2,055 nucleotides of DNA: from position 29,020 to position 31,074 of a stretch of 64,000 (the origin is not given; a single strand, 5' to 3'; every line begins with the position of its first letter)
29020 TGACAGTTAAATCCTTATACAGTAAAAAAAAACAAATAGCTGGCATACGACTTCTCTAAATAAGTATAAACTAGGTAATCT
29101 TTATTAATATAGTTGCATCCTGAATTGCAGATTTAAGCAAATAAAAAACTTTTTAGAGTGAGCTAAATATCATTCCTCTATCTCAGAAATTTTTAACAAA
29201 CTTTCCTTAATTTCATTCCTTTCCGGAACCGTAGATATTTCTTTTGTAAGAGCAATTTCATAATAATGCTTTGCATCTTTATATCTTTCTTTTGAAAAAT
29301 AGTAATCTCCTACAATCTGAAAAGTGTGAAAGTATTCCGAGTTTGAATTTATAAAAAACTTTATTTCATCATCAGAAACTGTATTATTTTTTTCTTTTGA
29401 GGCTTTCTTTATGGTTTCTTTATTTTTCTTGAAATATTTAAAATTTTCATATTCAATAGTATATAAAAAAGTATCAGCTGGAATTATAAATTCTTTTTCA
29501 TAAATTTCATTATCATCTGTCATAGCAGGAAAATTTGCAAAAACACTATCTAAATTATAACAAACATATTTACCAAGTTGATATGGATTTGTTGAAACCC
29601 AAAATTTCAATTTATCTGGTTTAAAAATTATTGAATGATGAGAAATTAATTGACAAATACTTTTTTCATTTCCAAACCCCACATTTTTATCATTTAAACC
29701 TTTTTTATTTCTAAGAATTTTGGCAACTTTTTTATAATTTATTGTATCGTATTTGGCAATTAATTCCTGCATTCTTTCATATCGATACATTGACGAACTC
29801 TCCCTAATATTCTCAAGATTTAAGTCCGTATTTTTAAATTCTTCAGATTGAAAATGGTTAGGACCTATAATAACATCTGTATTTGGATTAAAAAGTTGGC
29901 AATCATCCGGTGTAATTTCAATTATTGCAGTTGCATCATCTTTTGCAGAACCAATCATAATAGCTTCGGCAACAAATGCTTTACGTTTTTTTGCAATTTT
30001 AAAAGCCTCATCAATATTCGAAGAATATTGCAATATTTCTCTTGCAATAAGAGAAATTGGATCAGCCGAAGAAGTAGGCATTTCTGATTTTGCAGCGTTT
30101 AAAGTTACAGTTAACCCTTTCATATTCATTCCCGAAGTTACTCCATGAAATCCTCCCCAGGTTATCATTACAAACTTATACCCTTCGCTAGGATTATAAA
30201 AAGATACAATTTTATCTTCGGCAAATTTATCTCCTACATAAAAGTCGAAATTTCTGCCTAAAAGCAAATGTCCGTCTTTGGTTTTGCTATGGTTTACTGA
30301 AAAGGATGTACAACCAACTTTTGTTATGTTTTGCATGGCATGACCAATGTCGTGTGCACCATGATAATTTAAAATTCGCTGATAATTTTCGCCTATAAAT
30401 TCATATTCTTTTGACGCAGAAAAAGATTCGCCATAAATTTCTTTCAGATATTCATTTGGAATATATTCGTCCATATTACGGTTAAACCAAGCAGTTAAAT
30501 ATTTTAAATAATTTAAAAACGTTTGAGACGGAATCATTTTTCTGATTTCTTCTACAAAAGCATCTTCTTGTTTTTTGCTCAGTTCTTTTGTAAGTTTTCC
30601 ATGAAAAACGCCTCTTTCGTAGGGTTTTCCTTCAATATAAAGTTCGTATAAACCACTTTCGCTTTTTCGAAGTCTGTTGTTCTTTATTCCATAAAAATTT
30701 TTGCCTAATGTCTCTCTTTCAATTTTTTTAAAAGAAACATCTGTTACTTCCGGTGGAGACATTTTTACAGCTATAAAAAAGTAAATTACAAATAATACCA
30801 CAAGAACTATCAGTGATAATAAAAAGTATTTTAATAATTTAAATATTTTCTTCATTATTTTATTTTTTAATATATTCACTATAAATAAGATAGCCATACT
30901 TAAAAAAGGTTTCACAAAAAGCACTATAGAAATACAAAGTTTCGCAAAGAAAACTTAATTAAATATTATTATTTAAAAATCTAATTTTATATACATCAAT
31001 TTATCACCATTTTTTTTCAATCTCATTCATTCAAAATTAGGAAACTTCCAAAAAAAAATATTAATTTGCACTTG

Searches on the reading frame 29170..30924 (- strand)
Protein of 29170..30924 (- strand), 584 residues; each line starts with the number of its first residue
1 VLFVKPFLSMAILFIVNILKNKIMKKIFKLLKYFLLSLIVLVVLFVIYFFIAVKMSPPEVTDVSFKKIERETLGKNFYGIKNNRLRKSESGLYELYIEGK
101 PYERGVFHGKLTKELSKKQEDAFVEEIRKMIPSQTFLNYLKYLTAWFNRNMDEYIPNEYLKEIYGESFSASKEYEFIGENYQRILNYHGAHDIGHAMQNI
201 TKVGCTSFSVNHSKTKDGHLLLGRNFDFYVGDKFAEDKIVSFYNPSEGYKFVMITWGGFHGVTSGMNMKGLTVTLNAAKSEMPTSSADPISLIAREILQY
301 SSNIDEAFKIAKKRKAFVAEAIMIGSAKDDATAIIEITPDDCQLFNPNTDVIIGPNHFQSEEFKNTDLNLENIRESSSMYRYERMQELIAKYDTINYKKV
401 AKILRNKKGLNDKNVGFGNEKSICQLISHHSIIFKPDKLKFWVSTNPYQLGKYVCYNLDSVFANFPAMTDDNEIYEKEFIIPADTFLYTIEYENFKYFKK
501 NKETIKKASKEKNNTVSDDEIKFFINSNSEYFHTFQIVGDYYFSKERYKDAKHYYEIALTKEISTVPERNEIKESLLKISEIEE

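Call 3: search_protein_families(library=pfam, proteins=[window:29170-30924:-], max_evalue=0.01)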
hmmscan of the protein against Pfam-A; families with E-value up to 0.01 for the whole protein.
window:29170-30924:- (584 aa): 1 family
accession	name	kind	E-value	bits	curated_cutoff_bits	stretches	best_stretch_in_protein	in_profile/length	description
PF03417.21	AAT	-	7.8e-22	78.5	23.2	1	214-442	2-217/225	Acyl-coenzyme A:6-aminopenicillanic acid acyl-transferase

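Call 4: search_protein_families(library=ncbifam, proteins=[window:29170-30924:-], max_evalue=0.01)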
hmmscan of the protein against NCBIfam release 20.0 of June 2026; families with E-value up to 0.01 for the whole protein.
window:29170-30924:- (584 aa): 1 family
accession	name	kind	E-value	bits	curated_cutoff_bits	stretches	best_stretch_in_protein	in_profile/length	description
NF040521.1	C45_proenzyme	subfamily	3.7e-63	213.8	85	1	98-440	1-312/313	C45 family autoproteolytic acyltransferase/hydrolase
